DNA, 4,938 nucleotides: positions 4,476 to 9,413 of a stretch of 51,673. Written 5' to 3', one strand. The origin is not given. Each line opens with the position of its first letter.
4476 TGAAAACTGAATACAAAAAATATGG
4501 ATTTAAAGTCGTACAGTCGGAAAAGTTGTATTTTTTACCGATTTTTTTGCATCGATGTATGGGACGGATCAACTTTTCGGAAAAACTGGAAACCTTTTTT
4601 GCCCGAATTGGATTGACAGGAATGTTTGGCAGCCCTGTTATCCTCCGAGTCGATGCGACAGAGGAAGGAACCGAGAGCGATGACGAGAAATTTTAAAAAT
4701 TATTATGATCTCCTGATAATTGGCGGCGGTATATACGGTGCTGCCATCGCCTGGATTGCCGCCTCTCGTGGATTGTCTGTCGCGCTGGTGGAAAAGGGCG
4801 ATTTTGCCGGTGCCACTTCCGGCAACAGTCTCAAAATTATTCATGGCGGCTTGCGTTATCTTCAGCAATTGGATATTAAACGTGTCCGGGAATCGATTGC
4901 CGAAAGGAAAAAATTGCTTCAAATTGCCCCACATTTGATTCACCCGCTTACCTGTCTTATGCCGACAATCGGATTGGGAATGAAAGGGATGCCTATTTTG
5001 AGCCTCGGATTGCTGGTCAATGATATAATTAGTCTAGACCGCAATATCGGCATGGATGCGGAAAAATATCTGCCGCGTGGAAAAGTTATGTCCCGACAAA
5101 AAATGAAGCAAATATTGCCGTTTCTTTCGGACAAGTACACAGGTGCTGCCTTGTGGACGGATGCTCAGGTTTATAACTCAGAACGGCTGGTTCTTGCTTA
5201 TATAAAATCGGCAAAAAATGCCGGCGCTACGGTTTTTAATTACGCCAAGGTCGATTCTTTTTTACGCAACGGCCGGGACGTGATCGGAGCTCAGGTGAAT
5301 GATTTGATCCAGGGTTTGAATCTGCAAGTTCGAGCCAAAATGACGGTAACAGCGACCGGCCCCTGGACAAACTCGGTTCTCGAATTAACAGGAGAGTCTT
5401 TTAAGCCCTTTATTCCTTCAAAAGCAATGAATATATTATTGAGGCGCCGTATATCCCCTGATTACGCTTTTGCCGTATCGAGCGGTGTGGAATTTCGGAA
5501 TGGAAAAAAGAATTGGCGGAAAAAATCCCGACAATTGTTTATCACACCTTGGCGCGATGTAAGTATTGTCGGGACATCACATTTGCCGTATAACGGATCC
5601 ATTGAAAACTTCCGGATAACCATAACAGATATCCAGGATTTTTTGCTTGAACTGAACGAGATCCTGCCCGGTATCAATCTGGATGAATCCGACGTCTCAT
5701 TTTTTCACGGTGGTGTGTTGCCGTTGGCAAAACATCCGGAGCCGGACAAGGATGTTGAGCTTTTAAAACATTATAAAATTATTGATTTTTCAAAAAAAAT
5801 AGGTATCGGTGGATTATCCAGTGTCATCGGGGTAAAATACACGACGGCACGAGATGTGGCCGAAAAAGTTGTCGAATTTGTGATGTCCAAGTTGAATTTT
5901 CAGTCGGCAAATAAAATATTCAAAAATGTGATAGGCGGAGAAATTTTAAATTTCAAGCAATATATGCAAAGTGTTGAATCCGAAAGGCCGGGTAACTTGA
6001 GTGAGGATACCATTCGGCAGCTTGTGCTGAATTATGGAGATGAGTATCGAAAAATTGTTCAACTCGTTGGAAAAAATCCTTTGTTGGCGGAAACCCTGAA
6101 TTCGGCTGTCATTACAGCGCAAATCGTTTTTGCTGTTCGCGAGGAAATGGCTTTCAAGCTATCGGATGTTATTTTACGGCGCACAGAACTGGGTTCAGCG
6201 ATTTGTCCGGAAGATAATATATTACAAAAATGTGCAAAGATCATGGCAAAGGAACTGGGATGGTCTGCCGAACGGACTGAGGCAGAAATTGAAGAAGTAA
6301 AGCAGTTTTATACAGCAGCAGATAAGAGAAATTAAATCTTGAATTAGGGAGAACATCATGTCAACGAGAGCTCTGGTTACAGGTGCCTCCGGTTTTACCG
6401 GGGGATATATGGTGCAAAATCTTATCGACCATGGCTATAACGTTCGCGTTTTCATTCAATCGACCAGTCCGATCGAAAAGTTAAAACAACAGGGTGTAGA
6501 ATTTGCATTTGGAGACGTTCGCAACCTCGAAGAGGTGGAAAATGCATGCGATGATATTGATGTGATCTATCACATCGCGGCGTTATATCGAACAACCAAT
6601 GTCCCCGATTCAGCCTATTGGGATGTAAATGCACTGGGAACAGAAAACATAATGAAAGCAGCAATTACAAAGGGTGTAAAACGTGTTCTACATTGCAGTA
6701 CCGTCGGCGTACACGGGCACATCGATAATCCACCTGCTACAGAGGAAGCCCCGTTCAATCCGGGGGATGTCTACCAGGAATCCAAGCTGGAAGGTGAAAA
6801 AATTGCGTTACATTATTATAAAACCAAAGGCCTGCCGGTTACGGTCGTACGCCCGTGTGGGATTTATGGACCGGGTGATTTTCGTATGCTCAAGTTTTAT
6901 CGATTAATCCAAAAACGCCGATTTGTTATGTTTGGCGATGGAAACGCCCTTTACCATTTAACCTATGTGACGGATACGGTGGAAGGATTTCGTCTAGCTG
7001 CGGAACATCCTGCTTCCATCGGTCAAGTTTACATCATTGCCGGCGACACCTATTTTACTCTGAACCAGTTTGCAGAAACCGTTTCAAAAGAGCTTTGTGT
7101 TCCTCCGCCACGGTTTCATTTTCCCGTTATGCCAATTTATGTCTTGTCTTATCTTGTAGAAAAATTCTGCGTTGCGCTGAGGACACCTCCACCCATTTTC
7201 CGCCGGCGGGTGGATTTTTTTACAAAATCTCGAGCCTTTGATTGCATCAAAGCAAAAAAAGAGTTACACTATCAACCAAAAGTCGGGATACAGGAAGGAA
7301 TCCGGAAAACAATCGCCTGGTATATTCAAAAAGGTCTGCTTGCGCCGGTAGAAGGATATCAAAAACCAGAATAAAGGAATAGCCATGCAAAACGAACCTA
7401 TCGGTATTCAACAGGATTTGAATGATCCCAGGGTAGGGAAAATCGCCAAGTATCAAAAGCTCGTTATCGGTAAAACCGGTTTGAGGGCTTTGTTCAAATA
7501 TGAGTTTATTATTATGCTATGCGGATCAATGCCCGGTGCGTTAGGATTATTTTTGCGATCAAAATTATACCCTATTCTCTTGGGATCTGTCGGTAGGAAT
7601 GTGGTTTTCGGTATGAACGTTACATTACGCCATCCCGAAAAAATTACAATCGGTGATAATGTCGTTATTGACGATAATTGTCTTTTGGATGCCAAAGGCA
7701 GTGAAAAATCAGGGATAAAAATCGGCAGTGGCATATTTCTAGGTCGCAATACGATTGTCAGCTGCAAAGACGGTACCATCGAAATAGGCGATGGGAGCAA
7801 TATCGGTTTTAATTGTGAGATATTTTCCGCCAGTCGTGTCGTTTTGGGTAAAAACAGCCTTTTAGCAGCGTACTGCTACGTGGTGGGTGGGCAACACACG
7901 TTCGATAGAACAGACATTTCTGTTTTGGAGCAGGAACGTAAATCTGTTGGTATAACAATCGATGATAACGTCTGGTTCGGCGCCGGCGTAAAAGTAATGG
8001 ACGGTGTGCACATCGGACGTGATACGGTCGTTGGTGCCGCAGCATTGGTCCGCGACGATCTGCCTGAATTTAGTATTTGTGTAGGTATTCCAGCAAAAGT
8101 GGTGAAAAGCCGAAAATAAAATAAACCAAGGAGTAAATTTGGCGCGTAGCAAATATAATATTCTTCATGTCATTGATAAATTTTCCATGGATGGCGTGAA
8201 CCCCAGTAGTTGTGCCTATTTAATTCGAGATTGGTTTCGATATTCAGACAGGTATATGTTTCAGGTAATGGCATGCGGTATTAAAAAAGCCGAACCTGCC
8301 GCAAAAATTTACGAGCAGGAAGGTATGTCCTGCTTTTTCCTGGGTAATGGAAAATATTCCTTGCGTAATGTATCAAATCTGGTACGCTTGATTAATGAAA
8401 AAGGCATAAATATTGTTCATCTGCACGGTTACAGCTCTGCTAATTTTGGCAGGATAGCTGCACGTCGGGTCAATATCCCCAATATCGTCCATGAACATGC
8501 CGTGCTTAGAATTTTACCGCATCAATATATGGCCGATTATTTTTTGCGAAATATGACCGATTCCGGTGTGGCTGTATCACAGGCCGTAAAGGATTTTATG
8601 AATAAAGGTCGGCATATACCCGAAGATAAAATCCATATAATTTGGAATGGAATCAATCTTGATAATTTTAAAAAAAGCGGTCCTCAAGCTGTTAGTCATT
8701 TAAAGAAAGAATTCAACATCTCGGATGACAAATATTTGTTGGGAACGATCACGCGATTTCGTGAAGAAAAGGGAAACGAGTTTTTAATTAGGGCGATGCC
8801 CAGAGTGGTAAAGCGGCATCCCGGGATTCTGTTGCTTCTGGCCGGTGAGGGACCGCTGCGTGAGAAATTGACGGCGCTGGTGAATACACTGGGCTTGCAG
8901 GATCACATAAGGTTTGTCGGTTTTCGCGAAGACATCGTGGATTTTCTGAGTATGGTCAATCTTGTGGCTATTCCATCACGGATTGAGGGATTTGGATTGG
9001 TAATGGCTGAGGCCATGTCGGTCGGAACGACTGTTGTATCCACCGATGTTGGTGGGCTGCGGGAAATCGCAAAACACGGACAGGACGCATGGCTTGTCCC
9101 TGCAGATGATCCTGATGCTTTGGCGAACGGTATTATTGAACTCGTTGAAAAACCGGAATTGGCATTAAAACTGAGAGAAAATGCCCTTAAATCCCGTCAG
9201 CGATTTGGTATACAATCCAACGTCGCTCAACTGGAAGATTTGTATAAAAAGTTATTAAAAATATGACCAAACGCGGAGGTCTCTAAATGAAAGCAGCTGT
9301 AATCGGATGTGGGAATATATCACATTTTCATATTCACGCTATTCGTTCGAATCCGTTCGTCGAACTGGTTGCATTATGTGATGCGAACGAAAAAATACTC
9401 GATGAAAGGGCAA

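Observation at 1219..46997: Wzx/Wzy-type locus fused to a multi-branch polyprenyl-phosphate-sugar / GT-C glycosylation system (~20 glycosyltransferases)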

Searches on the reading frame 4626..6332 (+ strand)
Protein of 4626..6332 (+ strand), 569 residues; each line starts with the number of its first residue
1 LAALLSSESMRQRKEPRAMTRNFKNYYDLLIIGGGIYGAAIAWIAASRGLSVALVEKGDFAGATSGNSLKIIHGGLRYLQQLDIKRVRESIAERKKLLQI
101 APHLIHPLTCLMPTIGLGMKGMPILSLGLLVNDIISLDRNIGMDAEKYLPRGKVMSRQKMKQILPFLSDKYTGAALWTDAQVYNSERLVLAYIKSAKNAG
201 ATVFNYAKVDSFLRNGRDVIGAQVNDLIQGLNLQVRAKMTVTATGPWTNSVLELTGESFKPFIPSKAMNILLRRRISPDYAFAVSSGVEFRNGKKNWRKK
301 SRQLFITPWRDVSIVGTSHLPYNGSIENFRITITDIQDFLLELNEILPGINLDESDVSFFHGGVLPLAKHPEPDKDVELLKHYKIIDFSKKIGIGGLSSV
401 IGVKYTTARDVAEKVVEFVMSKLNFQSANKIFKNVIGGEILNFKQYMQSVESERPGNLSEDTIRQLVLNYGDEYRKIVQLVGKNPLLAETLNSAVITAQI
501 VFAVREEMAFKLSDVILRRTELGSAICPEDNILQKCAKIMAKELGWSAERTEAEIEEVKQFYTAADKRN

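Call 3: search_protein_families(library=pfam, proteins=[window:4626-6332:+], max_evalue=0.001)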
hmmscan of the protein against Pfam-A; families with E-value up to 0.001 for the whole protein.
window:4626-6332:+ (569 aa): 6 families
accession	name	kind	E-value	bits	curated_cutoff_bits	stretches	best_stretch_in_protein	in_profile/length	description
PF01266.30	DAO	-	4.5e-42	145.3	27.9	1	28-367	1-313/353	FAD dependent oxidoreductase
PF16901.10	DAO_C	-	1.4e-20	73.8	31.4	1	447-550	23-125/126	C-terminal domain of alpha-glycerophosphate oxidase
PF00890.30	FAD_binding_2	-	1.7e-08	34.5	20.4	0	28-66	1-39/414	FAD binding domain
PF12831.13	FAD_oxidored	-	6.6e-08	32.7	27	1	28-66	1-39/416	FAD dependent oxidoreductase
PF01494.25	FAD_binding_3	-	6.9e-06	26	22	1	27-277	2-193/349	FAD binding domain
PF13450.12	NAD_binding_8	-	1.5e-05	25.6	21.9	1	31-63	1-33/68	NAD(P)-binding Rossmann-like domain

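Call 53: search_protein_families(library=ncbifam, proteins=[window:4626-6332:+], max_evalue=0.00001)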
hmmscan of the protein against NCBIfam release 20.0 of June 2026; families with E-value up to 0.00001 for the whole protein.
window:4626-6332:+ (569 aa): 17 families
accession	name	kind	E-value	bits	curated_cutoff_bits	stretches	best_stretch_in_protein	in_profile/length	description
NF008899.0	PRK12266.1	equivalog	1.6e-68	231.4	360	1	24-529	4-487/508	glycerol-3-phosphate dehydrogenase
NF009906.0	PRK13369.1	equivalog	7.2e-65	219.4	352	1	24-527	4-484/502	glycerol-3-phosphate dehydrogenase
NF033461.1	glycerol3P_ox_1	equivalog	2.6e-56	191.1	840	2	18-368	10-349/607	type 1 glycerol-3-phosphate oxidase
TIGR03377.1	glycerol3P_GlpA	equivalog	4e-45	154.3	552.8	1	29-556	2-489/530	anaerobic glycerol-3-phosphate dehydrogenase subunit GlpA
NF008313.0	PRK11101.1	equivalog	5.6e-37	127.5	425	1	26-542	8-485/548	anaerobic glycerol-3-phosphate dehydrogenase subunit A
TIGR02352.1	thiamin_ThiO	equivalog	8.3e-11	41.6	250.8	0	30-66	2-38/351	glycine oxidase ThiO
NF004789.0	PRK06134.1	subfamily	6.9e-09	34.8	747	0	19-67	5-53/581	FAD-dependent oxidoreductase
NF041080.1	DGGGPL_reductase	equivalog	9.8e-09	34.6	580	0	158-246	67-155/447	digeranylgeranylglycerophospholipid reductase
NF033460.1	glycerol3P_ox_II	equivalog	1.8e-08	34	460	0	27-76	2-52/361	type 2 glycerol-3-phosphate oxidase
NF008425.0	PRK11259.1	equivalog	4.4e-08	32.5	257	0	172-253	136-210/377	N-methyl-L-tryptophan oxidase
NF002480.1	PRK01747.1-1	equivalog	1.3e-06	27.2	540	1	13-91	236-314/645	bifunctional tRNA (5-methylaminomethyl-2-thiouridine)(34)-methyltransferase MnmC2/FAD-dependent 5-carboxymethylaminomethyl-2-thiouridine(34)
NF053717.1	VnlPnlRedVprA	equivalog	2e-06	26.9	600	0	24-65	4-45/481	vinyl phenol reductase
TIGR03364.1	HpnW_proposed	hypoth_equivalog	2.1e-06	27.1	285.1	1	27-64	1-39/365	TIGR03364 family FAD-dependent oxidoreductase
NF006130.0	PRK08274.1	equivalog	3.3e-06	26.2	369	0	25-68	4-46/467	FAD-dependent tricarballylate dehydrogenase TcuA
TIGR03197.1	MnmC_Cterm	equivalog_domain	4.8e-06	25.9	174.2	1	29-74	2-48/400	FAD-dependent 5-carboxymethylaminomethyl-2-thiouridine(34) oxidoreductase MnmC1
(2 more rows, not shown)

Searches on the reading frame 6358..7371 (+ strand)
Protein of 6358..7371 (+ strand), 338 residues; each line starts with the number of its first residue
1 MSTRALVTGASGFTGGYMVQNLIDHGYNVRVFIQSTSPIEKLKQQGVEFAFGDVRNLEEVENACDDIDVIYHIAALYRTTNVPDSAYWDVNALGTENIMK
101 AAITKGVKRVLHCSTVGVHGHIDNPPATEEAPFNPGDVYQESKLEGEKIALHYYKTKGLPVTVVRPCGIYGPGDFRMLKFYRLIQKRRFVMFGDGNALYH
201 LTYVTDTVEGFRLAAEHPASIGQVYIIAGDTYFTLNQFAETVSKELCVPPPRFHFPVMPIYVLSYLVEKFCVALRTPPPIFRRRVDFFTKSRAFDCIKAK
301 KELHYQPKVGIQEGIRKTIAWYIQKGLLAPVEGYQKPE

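Call 3: search_protein_families(library=pfam, proteins=[window:6358-7371:+], max_evalue=0.001)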
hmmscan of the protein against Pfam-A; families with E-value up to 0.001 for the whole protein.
window:6358-7371:+ (338 aa): 8 families
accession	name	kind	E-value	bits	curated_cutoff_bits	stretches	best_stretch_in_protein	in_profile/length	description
PF01370.27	Epimerase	-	3.1e-44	151.6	20.9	1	5-227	1-239/240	NAD dependent epimerase/dehydratase family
PF16363.11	GDP_Man_Dehyd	-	1.9e-35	123.3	27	1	6-318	1-332/332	GDP-mannose 4,6 dehydratase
PF01073.25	3Beta_HSD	-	9.6e-33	113.8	22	1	6-237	1-251/280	3-beta hydroxysteroid dehydrogenase/isomerase family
PF13460.12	NAD_binding_10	-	1.7e-18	67.6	27.2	1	9-169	1-146/184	NAD(P)H-binding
PF07993.18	NAD_binding_4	-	2.2e-16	60.2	20.1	1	58-171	80-209/258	Male sterility protein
PF05368.20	NmrA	-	1.6e-11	44.8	27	1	4-119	4-111/298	NmrA-like family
PF04321.23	RmlD_sub_bind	-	1.6e-11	44.3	27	1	4-248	2-233/287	RmlD substrate binding domain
PF02719.21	Polysacc_synt_2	-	6.5e-10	39.1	20.2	1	6-115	2-128/293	Polysaccharide biosynthesis protein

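Call 82: search_protein_families(library=ncbifam, proteins=[window:6358-7371:+], max_evalue=1e-10)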
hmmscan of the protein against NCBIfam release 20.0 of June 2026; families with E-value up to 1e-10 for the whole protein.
window:6358-7371:+ (338 aa): 15 families
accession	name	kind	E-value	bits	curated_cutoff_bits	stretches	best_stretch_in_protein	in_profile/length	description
TIGR03466.1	HpnA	hypoth_equivalog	9.2e-50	169.4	367.65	1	4-327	2-326/327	hopanoid-associated sugar epimerase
TIGR04180.1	EDH_00030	hypoth_equivalog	2.3e-39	135.2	475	1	6-244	2-254/297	NAD-dependent 4,6-dehydratase LegB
NF052578.1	StrlDmthSdmBMthl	equivalog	2.5e-35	122.8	600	1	5-327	3-327/328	sterol demethylase protein SdmB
NF042422.1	oxyalk_red_OleD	equivalog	1e-31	110.5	580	1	4-320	2-326/329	2-alkyl-3-oxoalkanoate reductase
TIGR01181.1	dTDP_gluc_dehyt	equivalog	1.1e-30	106.8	365.1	1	5-325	2-314/321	dTDP-glucose 4,6-dehydratase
NF042423.1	oxyalk_red_Shew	equivalog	1.4e-30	106.5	580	1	3-317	9-330/331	2-alkyl-3-oxoalkanoate reductase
TIGR01179.1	galE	equivalog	2.9e-17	62.5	262.3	1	5-165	2-172/332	UDP-glucose 4-epimerase GalE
NF041293.1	G6PDh_Azf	equivalog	4.7e-15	55.7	400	1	1-165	1-178/252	NAD-dependent glucose-6-phosphate dehydrogenase Azf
TIGR01746.1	Thioester-redct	subfamily_domain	1.3e-14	54.3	213.35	1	6-244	3-279/371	thioester reductase domain-containing protein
TIGR02197.1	heptose_epim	equivalog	1.4e-13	50.7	274.6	1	6-324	2-315/316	ADP-glyceromanno-heptose 6-epimerase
NF007582.0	PRK10217.1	equivalog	4.1e-12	45.9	698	0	4-232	3-256/355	dTDP-glucose 4,6-dehydratase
TIGR02622.1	CDP_4_6_dhtase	equivalog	4.3e-12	45.8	278.45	0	3-153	5-168/352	CDP-glucose 4,6-dehydratase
TIGR01214.1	rmlD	equivalog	5.9e-12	45.3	224.05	1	5-246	2-226/285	dTDP-4-dehydrorhamnose reductase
TIGR04130.1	FnlA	equivalog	4.5e-11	42.2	730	1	6-115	8-124/337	UDP-N-acetylglucosamine 4,6-dehydratase/5-epimerase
TIGR03589.1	PseB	equivalog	4.8e-11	42.2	407.75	1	5-115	7-125/324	UDP-N-acetylglucosamine 4,6-dehydratase (inverting)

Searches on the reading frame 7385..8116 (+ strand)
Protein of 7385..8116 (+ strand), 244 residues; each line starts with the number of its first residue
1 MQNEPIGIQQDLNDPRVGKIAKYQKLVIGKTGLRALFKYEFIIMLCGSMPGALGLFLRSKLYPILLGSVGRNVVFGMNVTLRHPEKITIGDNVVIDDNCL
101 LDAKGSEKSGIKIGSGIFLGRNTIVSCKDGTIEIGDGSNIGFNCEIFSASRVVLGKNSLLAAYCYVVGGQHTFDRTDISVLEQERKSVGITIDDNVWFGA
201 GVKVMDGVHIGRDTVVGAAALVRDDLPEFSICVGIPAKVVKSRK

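Call 3: search_protein_families(library=pfam, proteins=[window:7385-8116:+], max_evalue=0.001)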
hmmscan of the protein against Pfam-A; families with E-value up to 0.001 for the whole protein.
window:7385-8116:+ (244 aa): 3 families
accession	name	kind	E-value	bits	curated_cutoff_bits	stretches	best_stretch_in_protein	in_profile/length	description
PF00132.30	Hexapep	-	8.5e-15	54.2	27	1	189-222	1-34/36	Bacterial transferase hexapeptide (six repeats)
PF14602.12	Hexapep_2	-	5.4e-10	39.3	27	0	190-218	2-28/34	Hexapeptide repeat of succinyl-transferase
PF25084.1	LbH_EIF2B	-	0.00017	22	54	0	131-219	21-102/105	EIF2B subunit epsilon LbH domain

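Call 82: search_protein_families(library=ncbifam, proteins=[window:7385-8116:+], max_evalue=1e-10)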
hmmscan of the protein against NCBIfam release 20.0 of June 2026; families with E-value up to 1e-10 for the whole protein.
window:7385-8116:+ (244 aa): 12 families
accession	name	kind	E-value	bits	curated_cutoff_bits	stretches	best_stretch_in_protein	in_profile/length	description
NF007797.0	PRK10502.1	subfamily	2.7e-25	89.1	192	1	110-243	52-179/183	WcaF family extracellular polysaccharide biosynthesis acetyltransferase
NF007240.0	PRK09677.1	equivalog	3.3e-20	72.4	243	1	127-243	61-184/192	putative lipopolysaccharide biosynthesis O-acetyl transferase WbbJ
NF038307.1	EPS_acetyl_HpsU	equivalog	9.2e-19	67.7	305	1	110-242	51-177/178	hormogonium polysaccharide biosynthesis acetyltransferase HpsU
TIGR04008.1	WcaF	equivalog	6.6e-18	65.2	326.3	1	110-243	51-178/180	colanic acid biosynthesis acetyltransferase WcaF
NF007076.0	PRK09527.1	equivalog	5.3e-16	58.6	347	1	130-241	74-183/203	galactoside O-acetyltransferase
NF041874.1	EPS_EpsC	equivalog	1.3e-15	57.5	150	1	131-243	61-167/168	serine O-acetyltransferase EpsC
TIGR03532.1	DapD_Ac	equivalog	2.2e-14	53.6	231.75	1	133-242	118-213/231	2,3,4,5-tetrahydropyridine-2,6-dicarboxylate N-acetyltransferase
NF058585.1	HptprglPActTf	PfamEq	3.7e-13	49.4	300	0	187-243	104-160/172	heptaprenylglyceryl phosphate O-acetyltransferase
TIGR03308.1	phn_thr-fam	hypoth_equivalog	5.2e-13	49.3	201.65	1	179-243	98-162/204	phosphonate metabolim protein, transferase hexapeptide repeat family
TIGR03570.1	NeuD_NnaD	subfamily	5.7e-13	48.9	160.8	0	134-238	102-202/202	NeuD/PglB/VioB family sugar acetyltransferase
TIGR01172.1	cysE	equivalog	2.4e-12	47.2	210.65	0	132-238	62-162/162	serine O-acetyltransferase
NF007499.0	PRK10092.1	equivalog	2.4e-12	47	314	1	132-241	74-181/183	maltose O-acetyltransferase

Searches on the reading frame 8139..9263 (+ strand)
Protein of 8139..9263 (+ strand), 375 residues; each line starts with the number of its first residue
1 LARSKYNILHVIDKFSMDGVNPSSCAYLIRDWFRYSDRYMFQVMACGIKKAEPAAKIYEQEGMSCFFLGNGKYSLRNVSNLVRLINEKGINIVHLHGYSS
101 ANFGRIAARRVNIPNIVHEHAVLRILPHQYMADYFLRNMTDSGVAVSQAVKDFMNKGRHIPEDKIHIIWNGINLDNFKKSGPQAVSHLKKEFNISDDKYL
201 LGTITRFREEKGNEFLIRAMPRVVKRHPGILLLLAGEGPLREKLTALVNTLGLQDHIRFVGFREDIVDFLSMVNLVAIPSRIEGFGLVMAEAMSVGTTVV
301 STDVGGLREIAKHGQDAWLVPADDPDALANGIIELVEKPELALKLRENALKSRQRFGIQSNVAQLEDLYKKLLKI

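Call 3: search_protein_families(library=pfam, proteins=[window:8139-9263:+], max_evalue=0.001)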
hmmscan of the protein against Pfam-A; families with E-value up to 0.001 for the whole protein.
window:8139-9263:+ (375 aa): 5 families
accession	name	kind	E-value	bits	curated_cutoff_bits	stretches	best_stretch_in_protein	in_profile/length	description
PF00534.26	Glycos_transf_1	-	4.8e-42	143.9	26.4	1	189-351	6-171/172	Glycosyl transferases group 1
PF13692.12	Glyco_trans_1_4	-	2.2e-37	128.9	27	1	200-337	3-141/142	Glycosyl transferases group 1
PF13439.12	Glyco_transf_4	-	2.3e-17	64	28.5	1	50-175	31-169/170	Glycosyltransferase Family 4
PF20706.3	GT4-conflict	-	7e-07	29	26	1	208-309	209-318/385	Family 4 Glycosyltransferase in conflict systems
PF13579.12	Glyco_trans_4_4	-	2.3e-06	28.5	29.7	1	72-171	54-158/158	Glycosyl transferase 4-like domain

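Call 82: search_protein_families(library=ncbifam, proteins=[window:8139-9263:+], max_evalue=1e-10)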
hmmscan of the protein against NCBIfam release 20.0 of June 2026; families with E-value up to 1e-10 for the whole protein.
window:8139-9263:+ (375 aa): 29 families (the best 25 are shown)
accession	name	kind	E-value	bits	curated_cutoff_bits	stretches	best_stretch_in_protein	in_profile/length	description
TIGR03999.1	thiol_BshA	equivalog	1.2e-41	142.9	273.7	1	62-373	57-374/375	N-acetyl-alpha-D-glucosaminyl L-malate synthase BshA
TIGR03088.1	stp2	hypoth_equivalog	1.9e-41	142.4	409.05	1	8-373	4-374/374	TIGR03088 family PEP-CTERM/XrtA system glycosyltransferase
TIGR04063.1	stp3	hypoth_equivalog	5.1e-33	114.5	442.05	1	157-373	174-396/397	TIGR04063 family PEP-CTERM/XrtA system glycosyltransferase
NF041876.1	EPS_EpsE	equivalog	1.2e-29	103.7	400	1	78-349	102-372/389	exopolysaccharide biosynthesis GT4 family glycosyltransferase EpsE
TIGR03449.1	mycothiol_MshA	equivalog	5.1e-29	101.4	462.5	1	148-373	174-404/406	D-inositol-3-phosphate glycosyltransferase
TIGR02149.1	glgA_Coryne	subfamily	4.2e-26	92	302.4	1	71-372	64-390/391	glycogen synthase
NF050063.1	ProtGlycPglJ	equivalog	1.6e-25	90.1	500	1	105-357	111-351/363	N-acetylgalactosamine-N,N'-diacetylbacillosaminyl-diphospho-undecaprenol 4-alpha-N-acetylgalactosaminyltransferase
NF011726.0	PRK15179.1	equivalog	4.7e-22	78.1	733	1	79-365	390-687/694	Vi polysaccharide biosynthesis protein TviE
NF047880.1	glyco_SdgA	exception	5.2e-22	78.1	800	1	187-362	303-480/488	serine-aspartate repeat adhesin O-glycosyltransferase SdgA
NF047684.1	TeichurnBiosyTuaC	equivalog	7.2e-21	74.6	550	1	84-373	101-390/391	teichuronic acid biosynthesis protein TuaC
TIGR04157.1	glyco_rSAM_CFB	subfamily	1.4e-19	70.3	400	1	130-327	160-355/406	TIGR04157 family glycosyltransferase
TIGR04047.1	MSMEG_0565_glyc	hypoth_equivalog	7.4e-18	64.8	259.85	1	139-362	136-364/373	MSMEG_0565 family glycosyltransferase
NF038298.1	EPS_HpsO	equivalog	3.3e-17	62.4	575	1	130-372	138-387/388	hormogonium polysaccharide biosynthesis glycosyltransferase HpsO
NF038229.1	Glyco4_Geo_Pelo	equivalog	9.5e-16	57.7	400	1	89-373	55-337/338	GPMC system family 4 glycosyltransferase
NF038011.1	PelF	equivalog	1.1e-15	57.6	100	1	161-360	278-479/489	GT4 family glycosyltransferase PelF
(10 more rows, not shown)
